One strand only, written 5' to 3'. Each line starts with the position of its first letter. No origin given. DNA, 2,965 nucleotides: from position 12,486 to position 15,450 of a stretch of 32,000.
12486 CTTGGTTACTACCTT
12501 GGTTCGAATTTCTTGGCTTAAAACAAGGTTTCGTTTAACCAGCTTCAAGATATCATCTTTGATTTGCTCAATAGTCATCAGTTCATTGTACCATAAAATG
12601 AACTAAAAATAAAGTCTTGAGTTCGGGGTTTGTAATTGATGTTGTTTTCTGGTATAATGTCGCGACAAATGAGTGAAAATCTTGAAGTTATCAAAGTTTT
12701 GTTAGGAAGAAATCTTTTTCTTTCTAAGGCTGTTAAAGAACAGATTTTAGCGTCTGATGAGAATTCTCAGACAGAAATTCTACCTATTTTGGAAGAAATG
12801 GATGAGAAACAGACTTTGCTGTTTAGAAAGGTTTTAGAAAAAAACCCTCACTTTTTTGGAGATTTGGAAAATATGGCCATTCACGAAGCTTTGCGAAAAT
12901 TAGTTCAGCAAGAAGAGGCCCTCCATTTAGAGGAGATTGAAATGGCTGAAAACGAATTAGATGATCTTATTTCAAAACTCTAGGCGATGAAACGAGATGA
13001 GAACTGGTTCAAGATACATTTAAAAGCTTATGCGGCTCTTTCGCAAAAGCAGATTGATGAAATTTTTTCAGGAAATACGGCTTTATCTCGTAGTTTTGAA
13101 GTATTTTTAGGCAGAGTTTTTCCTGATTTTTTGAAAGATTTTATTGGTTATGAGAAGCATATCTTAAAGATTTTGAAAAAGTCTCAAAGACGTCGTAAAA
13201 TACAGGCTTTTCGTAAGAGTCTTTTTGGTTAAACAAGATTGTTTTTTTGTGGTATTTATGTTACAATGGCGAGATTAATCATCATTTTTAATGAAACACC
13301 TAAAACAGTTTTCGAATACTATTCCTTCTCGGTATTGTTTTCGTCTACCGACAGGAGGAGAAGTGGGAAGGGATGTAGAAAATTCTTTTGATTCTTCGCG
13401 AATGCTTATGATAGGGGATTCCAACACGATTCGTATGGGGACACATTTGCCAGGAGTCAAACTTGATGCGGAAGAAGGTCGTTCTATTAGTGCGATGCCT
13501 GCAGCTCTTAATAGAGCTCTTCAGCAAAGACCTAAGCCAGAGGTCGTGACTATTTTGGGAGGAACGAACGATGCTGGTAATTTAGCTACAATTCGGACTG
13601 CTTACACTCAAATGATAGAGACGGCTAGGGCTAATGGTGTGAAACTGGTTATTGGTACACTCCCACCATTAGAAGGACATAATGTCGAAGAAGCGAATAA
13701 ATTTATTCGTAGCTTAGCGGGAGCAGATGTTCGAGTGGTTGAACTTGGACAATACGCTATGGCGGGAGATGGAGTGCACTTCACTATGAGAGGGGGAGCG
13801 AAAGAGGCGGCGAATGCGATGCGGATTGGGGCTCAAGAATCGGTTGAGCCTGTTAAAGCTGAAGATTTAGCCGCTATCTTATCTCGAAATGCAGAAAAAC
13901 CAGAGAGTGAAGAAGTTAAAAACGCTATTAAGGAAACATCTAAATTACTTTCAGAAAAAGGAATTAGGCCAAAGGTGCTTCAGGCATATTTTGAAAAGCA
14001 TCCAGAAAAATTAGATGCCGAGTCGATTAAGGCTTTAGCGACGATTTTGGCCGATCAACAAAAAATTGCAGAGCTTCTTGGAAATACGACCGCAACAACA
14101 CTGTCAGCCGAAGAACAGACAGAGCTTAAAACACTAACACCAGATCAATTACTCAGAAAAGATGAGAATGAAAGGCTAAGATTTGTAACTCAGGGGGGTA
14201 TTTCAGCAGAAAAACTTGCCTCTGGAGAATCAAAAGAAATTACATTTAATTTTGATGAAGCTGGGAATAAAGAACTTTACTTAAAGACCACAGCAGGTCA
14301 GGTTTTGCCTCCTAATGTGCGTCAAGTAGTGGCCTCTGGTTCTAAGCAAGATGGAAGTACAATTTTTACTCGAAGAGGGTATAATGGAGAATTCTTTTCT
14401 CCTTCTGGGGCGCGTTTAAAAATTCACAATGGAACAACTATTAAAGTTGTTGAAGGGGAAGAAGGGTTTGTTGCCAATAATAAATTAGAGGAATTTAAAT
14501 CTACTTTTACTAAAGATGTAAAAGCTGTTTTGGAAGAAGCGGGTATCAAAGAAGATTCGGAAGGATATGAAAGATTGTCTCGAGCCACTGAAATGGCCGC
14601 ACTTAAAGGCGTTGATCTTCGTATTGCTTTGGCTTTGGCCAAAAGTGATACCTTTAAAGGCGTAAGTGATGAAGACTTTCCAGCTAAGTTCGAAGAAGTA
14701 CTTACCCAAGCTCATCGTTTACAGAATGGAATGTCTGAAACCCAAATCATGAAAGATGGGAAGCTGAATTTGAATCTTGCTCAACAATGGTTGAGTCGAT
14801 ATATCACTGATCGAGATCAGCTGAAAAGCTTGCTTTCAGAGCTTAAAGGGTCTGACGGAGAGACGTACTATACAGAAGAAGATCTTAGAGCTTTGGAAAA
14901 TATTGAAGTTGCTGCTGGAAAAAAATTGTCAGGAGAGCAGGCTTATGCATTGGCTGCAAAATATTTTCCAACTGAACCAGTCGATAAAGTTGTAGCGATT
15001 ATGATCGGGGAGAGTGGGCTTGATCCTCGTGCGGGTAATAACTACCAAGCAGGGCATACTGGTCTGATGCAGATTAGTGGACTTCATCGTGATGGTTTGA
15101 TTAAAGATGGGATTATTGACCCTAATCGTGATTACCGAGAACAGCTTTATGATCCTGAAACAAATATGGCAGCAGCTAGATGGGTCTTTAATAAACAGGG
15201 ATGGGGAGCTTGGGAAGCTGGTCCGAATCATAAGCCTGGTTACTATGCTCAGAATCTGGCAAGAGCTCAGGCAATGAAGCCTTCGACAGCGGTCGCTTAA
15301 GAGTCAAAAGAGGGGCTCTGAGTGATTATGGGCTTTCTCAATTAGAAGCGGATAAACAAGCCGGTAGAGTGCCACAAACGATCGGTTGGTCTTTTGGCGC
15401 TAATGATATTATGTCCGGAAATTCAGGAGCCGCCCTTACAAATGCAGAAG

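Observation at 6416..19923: Six co-clustered peptidoglycan-degrading proteins (plus one chimeric ORF) share a fixed-spacing, non-Sec N-terminal motif: a candidate new effector family with its own targeting signal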

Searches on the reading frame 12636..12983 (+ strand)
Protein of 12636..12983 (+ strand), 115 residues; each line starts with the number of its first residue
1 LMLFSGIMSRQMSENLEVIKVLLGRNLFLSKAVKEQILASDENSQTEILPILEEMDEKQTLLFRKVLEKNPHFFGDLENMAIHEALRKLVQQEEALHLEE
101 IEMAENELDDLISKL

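Call 3: search_protein_families(library=pfam, proteins=[window:12636-12983:+], max_evalue=0.1)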
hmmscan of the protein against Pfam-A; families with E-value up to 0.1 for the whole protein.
window:12636-12983:+ (115 aa): 0 families

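Call 6: search_protein_families(library=ncbifam, proteins=[window:12636-12983:+], max_evalue=0.1)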
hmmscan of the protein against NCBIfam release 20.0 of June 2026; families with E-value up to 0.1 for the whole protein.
window:12636-12983:+ (115 aa): 0 families

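Call 34: find_homologous_proteins(query=A2, max_evalue=1)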
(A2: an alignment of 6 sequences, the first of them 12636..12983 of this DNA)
Query A2 (6 sequences) (115 aa, profile of the alignment): 28 proteins with E <= 1 among 906 candidates.
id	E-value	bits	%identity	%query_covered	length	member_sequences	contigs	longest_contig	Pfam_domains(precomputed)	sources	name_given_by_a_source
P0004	6.1e-40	154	26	53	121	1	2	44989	-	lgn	-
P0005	2.1e-37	146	28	78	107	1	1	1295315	-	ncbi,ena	-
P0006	5.6e-33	131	23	77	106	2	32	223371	-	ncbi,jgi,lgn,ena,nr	ncbi:hypothetical protein GW756_05055 [bacterium]|nr:hypothetical protein [bacterium] NCQ55746.1 hyp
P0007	3.4e-32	129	53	77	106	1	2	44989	-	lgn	-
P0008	2.4e-31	126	34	53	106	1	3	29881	-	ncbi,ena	-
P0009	2.0e-28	117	95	90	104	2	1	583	-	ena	-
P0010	3.0e-28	116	31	75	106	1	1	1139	-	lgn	-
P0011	6.4e-28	115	58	78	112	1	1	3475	-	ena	-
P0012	1.8e-27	114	75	90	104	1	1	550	-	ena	-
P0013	3.2e-27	113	30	87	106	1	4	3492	-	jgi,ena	jgi:hypothetical protein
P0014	9.7e-27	111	57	76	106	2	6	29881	-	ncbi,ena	-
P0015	9.8e-27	111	80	90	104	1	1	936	-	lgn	-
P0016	2.4e-26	110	60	80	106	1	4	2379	-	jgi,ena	-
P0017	5.2e-26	109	40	60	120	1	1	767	-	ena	-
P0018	9.7e-26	108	61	80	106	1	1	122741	-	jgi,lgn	jgi:hypothetical protein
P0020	1.1e-25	108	28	75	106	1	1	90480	-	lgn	-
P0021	1.8e-25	107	62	90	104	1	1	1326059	-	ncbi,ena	-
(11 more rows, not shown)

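Call 35: find_encoding_contigs(protein=P0021, flank=10000, max_places=2)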
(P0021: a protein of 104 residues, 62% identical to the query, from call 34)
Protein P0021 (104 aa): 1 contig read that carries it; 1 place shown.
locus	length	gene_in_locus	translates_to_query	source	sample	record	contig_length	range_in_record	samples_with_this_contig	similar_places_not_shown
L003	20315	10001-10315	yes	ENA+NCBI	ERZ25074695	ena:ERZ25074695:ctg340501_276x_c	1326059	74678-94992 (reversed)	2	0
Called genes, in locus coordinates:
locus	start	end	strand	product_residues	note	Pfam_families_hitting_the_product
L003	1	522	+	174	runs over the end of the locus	-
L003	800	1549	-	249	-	PF03808:Glyco_tran_WecG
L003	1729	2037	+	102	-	PF12647:RNHCP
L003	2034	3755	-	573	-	-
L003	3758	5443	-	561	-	-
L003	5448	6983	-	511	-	PF00877:NLPC_P60 (weak), PF05257:CHAP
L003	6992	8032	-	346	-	-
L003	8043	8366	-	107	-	-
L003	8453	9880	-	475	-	-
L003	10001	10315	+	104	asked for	-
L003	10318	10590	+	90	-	-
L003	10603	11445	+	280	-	PF13472:Lipase_GDSL_2 (weak)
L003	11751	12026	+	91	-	PF00216:Bac_DNA_binding, PF18291:HU-HIG (weak)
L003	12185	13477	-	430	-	-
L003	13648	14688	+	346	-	PF02912:Phe_tRNA-synt_N, PF01409:tRNA-synt_2d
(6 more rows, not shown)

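Call 36: find_encoding_contigs(protein=P0018, flank=10000, max_places=2)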
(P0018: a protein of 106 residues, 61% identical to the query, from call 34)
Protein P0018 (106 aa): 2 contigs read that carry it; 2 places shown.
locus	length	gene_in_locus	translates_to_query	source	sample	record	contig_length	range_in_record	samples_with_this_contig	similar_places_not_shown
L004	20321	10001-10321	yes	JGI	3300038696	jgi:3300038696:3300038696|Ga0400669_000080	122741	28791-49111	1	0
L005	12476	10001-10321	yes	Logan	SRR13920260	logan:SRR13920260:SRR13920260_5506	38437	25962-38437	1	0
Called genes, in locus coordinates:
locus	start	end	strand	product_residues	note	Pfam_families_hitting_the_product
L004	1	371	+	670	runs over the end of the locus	-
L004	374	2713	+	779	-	-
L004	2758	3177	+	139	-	-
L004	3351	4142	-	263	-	PF03808:Glyco_tran_WecG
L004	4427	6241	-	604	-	-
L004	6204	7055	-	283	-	PF08291:Peptidase_M15_3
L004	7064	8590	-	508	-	-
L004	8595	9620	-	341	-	-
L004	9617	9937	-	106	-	-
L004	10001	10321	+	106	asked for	-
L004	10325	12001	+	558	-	-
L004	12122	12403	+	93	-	PF00216:Bac_DNA_binding, PF18291:HU-HIG, PF18289:HU-CCDC81_euk_2 (weak)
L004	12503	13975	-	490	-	-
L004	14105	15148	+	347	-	PF02912:Phe_tRNA-synt_N, PF01409:tRNA-synt_2d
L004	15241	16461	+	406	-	PF03979:Sigma70_r1_1 (weak), PF00140:Sigma70_r1_2, PF04542:Sigma70_r2, PF04539:Sigma70_r3, PF04545:Sigma70_r4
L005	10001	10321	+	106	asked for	-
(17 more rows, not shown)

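Call 37: find_encoding_contigs(protein=P0020, flank=10000, max_places=2)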
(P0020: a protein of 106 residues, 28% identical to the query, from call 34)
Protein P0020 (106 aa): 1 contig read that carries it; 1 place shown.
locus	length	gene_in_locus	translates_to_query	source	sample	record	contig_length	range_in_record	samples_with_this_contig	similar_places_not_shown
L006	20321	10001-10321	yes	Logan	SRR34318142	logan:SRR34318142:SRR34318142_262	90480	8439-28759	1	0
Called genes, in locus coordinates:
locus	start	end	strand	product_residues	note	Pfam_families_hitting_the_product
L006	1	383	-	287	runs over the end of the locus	PF13727:CoA_binding_3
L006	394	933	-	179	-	-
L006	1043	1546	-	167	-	PF07963:N_methyl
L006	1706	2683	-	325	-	PF01259:SAICAR_synt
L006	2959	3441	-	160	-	PF03449:GreA_GreB_N, PF01272:GreA_GreB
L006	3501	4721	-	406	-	PF03979:Sigma70_r1_1, PF00140:Sigma70_r1_2, PF04542:Sigma70_r2, PF04539:Sigma70_r3, PF04545:Sigma70_r4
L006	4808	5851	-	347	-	PF02912:Phe_tRNA-synt_N, PF01409:tRNA-synt_2d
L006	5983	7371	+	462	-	-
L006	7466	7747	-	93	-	PF00216:Bac_DNA_binding, PF18291:HU-HIG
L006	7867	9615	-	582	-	-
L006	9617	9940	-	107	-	-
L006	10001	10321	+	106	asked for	-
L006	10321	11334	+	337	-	-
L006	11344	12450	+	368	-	PF11860:Muramidase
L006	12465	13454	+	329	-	-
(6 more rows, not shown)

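Call 39: find_encoding_contigs(protein=P0006, flank=10000, max_places=1)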
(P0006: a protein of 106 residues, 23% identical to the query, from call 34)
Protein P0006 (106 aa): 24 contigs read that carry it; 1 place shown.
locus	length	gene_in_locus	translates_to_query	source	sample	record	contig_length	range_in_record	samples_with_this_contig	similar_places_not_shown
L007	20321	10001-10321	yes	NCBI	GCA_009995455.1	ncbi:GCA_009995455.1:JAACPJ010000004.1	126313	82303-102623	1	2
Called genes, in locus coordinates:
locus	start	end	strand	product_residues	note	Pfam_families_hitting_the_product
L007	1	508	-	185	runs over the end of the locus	PF07963:N_methyl (weak)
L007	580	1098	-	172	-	PF07963:N_methyl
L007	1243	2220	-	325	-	PF01259:SAICAR_synt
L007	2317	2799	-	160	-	PF03449:GreA_GreB_N, PF01272:GreA_GreB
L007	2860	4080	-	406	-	PF03979:Sigma70_r1_1 (weak), PF00140:Sigma70_r1_2, PF04542:Sigma70_r2, PF04539:Sigma70_r3, PF04545:Sigma70_r4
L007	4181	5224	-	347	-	PF02912:Phe_tRNA-synt_N, PF01409:tRNA-synt_2d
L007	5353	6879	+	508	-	-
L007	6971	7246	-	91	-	PF00216:Bac_DNA_binding, PF18291:HU-HIG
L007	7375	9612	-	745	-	PF13472:Lipase_GDSL_2 (faint)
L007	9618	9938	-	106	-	-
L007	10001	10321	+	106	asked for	-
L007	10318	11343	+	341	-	-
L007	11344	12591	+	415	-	PF11860:Muramidase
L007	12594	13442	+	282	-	PF08291:Peptidase_M15_3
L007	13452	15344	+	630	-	-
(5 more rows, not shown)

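Call 40: find_encoding_contigs(protein=P0008, flank=10000, max_places=1)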
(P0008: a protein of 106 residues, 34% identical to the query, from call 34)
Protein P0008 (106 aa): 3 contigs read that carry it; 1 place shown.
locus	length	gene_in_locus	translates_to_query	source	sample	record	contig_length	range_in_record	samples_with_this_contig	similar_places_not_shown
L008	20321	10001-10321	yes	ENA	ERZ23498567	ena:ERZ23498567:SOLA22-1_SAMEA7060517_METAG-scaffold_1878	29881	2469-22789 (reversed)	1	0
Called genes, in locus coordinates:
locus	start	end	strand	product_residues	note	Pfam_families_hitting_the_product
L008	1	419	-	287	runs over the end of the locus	PF13727:CoA_binding_3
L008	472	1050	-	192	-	-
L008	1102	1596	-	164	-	PF07963:N_methyl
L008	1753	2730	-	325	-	PF01259:SAICAR_synt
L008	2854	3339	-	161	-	PF03449:GreA_GreB_N, PF01272:GreA_GreB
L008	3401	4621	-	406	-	PF03979:Sigma70_r1_1 (weak), PF00140:Sigma70_r1_2, PF04542:Sigma70_r2, PF04539:Sigma70_r3, PF04545:Sigma70_r4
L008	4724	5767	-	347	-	PF02912:Phe_tRNA-synt_N, PF01409:tRNA-synt_2d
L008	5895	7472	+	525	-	-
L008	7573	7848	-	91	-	PF00216:Bac_DNA_binding, PF18291:HU-HIG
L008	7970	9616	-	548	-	-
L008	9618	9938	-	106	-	-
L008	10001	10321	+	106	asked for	-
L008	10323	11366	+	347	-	-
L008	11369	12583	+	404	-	PF11860:Muramidase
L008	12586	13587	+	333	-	-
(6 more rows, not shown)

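Call 62: predict_structure(alignment_id=A5)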
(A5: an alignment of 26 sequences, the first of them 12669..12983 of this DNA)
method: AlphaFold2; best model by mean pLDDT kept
length: 104 residues; sequences in the alignment: 26
mean_pLDDT: 88.2   pTM: 0.54
mean pLDDT of the five models: 88.2, 82.4, 82.2, 79.1, 78.5
residues with pLDDT >= 90: 46; 70-90: 57; 50-70: 1; < 50: 0
segments of 3 or more residues with pLDDT < 50: none
pLDDT, mean of each block of 10 residues (from residue 1): 85 85 91 92 92 87 83 88 90 91 84
secondary structure, 60 per line:
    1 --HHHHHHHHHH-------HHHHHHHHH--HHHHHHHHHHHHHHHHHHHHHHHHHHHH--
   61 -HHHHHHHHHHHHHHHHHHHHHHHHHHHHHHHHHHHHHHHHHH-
elements in order: H3-12 H20-28 H31-58 H62-103
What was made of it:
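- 12669..12983 (+): u104: small helical protein, first gene of the plus-strand operon. The mechanical ORF starts at 12636, but orthologues show the true start is Met at 12669. AlphaFold2 pLDDT 88 with four helices (call 62).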

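Call 64: fold_search(model_id=the predicted structure, library=pdb)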
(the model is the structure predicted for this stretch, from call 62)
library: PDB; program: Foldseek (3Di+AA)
matches with E <= 10: 22; with E <= 0.001: 0
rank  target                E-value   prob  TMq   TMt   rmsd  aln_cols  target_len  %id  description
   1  4irl_B                9.9e-01  0.35  0.32  0.09  11.5        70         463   14  X-ray structure of the CARD domain of zebrafish GBP-NLRP1 like protein (released 2013-08-07)
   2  6xkj_A                1.9e+00  0.14  0.28  0.33  11.4        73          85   22  Cryo-EM structure of CARD8-CARD filament (released 2020-11-25)
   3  4ifp_A                2.7e+00  0.13  0.28  0.08  10.4        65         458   20  X-ray Crystal Structure of Human NLRP1 CARD Domain (released 2013-04-03)
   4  9mty_A                3.5e+00  0.13  0.32  0.14   9.7        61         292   13  Structure of TIGR-TasR in complex with tigRNA and target DNA after DNA cleavage (released 2025-03-05)
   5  3frw_C                3.8e+00  0.07  0.21  0.22   8.3        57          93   16  Crystal structure of putative TrpR protein from Ruminococcus obeum (released 2009-01-20)
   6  6gfj_C                5.3e+00  0.10  0.31  0.09   9.8        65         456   17  Structure of RIP2 CARD domain fused to crystallisable MBP tag (released 2019-03-13)
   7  3frw_A                5.3e+00  0.05  0.20  0.21   8.4        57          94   16  Crystal structure of putative TrpR protein from Ruminococcus obeum (released 2009-01-20)
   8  6gfj_A                6.0e+00  0.09  0.31  0.09   9.0        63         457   17  Structure of RIP2 CARD domain fused to crystallisable MBP tag (released 2019-03-13)
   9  7dw5_A                6.0e+00  0.08  0.25  0.21   9.1        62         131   10  Crystal structure of DUX4 HD1-HD2 domain complexed with ERG sites (released 2021-11-03)
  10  7pze_A                6.0e+00  0.07  0.25  0.35   8.7        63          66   14  MademoiseLLE domain 2 of Rrm4 from Ustilago maydis (released 2022-06-15)
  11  8smo_I                6.5e+00  0.09  0.25  0.36   7.8        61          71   11  Crystal structure of the complex between truncated MLLE domain of PABPC1 and engineered superPAM2 peptide (released 2024-05-01)
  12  6gfj_D                6.5e+00  0.08  0.31  0.09   9.9        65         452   17  Structure of RIP2 CARD domain fused to crystallisable MBP tag (released 2019-03-13)
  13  8wm6_k                6.5e+00  0.03  0.18  0.13   9.9        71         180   11  The structure of PSI-CAC(L-14)of R.salina at 2.7 angstroms resolution (released 2024-05-29)
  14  3cfo                  6.9e+00  0.09  0.28  0.04   5.8        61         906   20  Triple Mutant APO structure (released 2009-03-10)
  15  3tae_D                6.9e+00  0.06  0.30  0.05   9.2        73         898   23  5-hydroxycytosine paired with dAMP in RB69 gp43 (released 2011-11-09)
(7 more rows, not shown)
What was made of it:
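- Tried and rejected: AlphaFold2 of u104 was confident, but Foldseek against the PDB found nothing below E=0.9 (calls 62, 64).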

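Call 65: search_protein_families(library=phrogs, proteins=[window:12669-12983:+], max_evalue=0.001)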
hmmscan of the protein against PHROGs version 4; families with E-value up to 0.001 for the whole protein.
window:12669-12983:+ (104 aa): 0 families

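Call 97: find_related_loci(query=A5, collection=metagenome_contigs, flank=10000)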
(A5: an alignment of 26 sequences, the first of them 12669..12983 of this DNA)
Query A5 (104 aa) in metagenome_contigs; peptide patterns used: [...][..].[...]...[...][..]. (x = any residue, [..] = any of these).
147 stretches matched a pattern; 5 encode a relative of the query (tblastn E <= 1e-3); 5 distinct loci.
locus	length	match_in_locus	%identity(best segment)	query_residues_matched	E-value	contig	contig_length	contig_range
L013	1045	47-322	60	6-97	3e-32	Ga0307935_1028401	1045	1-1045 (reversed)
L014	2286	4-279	60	6-97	2e-31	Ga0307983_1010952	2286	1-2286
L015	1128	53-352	53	1-98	1e-29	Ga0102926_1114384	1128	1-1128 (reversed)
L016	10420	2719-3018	52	1-98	2e-28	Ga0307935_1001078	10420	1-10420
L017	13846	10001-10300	52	1-98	2e-28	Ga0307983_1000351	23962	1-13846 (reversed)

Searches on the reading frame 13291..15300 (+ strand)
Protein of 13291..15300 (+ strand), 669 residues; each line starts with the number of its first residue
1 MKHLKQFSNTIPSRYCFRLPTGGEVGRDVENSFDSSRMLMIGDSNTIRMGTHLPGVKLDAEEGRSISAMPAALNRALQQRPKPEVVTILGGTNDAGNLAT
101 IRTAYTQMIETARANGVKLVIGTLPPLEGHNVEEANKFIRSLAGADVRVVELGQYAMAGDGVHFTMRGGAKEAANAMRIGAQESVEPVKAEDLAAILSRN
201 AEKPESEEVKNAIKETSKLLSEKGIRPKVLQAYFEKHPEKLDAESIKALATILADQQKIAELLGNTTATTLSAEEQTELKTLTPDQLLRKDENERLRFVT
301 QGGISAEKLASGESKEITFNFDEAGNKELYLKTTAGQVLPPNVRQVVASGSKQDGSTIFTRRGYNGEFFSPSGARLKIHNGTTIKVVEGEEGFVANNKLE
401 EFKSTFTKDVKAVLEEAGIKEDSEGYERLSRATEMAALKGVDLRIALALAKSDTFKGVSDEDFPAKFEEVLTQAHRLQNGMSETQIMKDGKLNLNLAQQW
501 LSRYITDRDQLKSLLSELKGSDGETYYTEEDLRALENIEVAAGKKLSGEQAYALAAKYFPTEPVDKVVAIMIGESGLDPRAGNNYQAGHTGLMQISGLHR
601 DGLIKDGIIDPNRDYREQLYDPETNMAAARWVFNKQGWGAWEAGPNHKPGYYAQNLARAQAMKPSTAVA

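Call 3: search_protein_families(library=pfam, proteins=[window:13291-15300:+], max_evalue=0.1)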
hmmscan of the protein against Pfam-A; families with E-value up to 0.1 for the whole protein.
window:13291-15300:+ (669 aa): 6 families
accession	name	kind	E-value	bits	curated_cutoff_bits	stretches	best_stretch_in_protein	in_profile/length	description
PF01464.25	SLT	-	7.9e-08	32.3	21.3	1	564-635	14-78/117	Transglycosylase SLT domain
PF13472.12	Lipase_GDSL_2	-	8.7e-08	33.3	32.9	1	68-168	50-175/178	GDSL-like Lipase/Acylhydrolase family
PF00657.28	Lipase_GDSL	-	0.00088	19.9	23.6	1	79-168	73-200/208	GDSL-like Lipase/Acylhydrolase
PF18896.5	SLT_3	-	0.0034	18.3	27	1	562-641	12-87/89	Lysozyme like domain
PF01261.30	AP_endonuc_2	-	0.028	14.5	31.1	0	91-149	94-155/249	Xylose isomerase-like TIM barrel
PF04311.20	DUF459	-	0.028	14.2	27.2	0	156-174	174-192/197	Protein of unknown function (DUF459)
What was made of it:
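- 13291..15300 (+): E: 669-aa tagged protein with an SGNH/GDSL esterase domain, a middle domain and an SLT lytic transglycosylase domain. GDSL_2 at 33.3 bits (cut-off 32.9) and SLT at 32.3 bits (cut-off 21.3) (call 3).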

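Call 6: search_protein_families(library=ncbifam, proteins=[window:13291-15300:+], max_evalue=0.1)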
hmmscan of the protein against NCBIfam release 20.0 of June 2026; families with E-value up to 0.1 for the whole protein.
window:13291-15300:+ (669 aa): 2 families
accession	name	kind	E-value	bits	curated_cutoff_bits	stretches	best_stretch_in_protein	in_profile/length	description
NF033545.0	transpos_IS630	equivalog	0.018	14.5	100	0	473-538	4-68/299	IS630 family transposase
NF011856.0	PRK15328.1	equivalog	0.029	13.9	208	1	552-609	22-80/160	type III secretion system invasion protein IagB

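Call 65: search_protein_families(library=phrogs, proteins=[window:13291-15300:+], max_evalue=0.001)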
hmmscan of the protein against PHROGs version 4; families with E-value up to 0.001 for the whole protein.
window:13291-15300:+ (669 aa): 1 family
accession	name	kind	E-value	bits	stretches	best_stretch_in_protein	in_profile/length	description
phrog_6102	-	moron, auxiliary metabolic gene and host takeover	0.00077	19.3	0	69-170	89-215/442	lipase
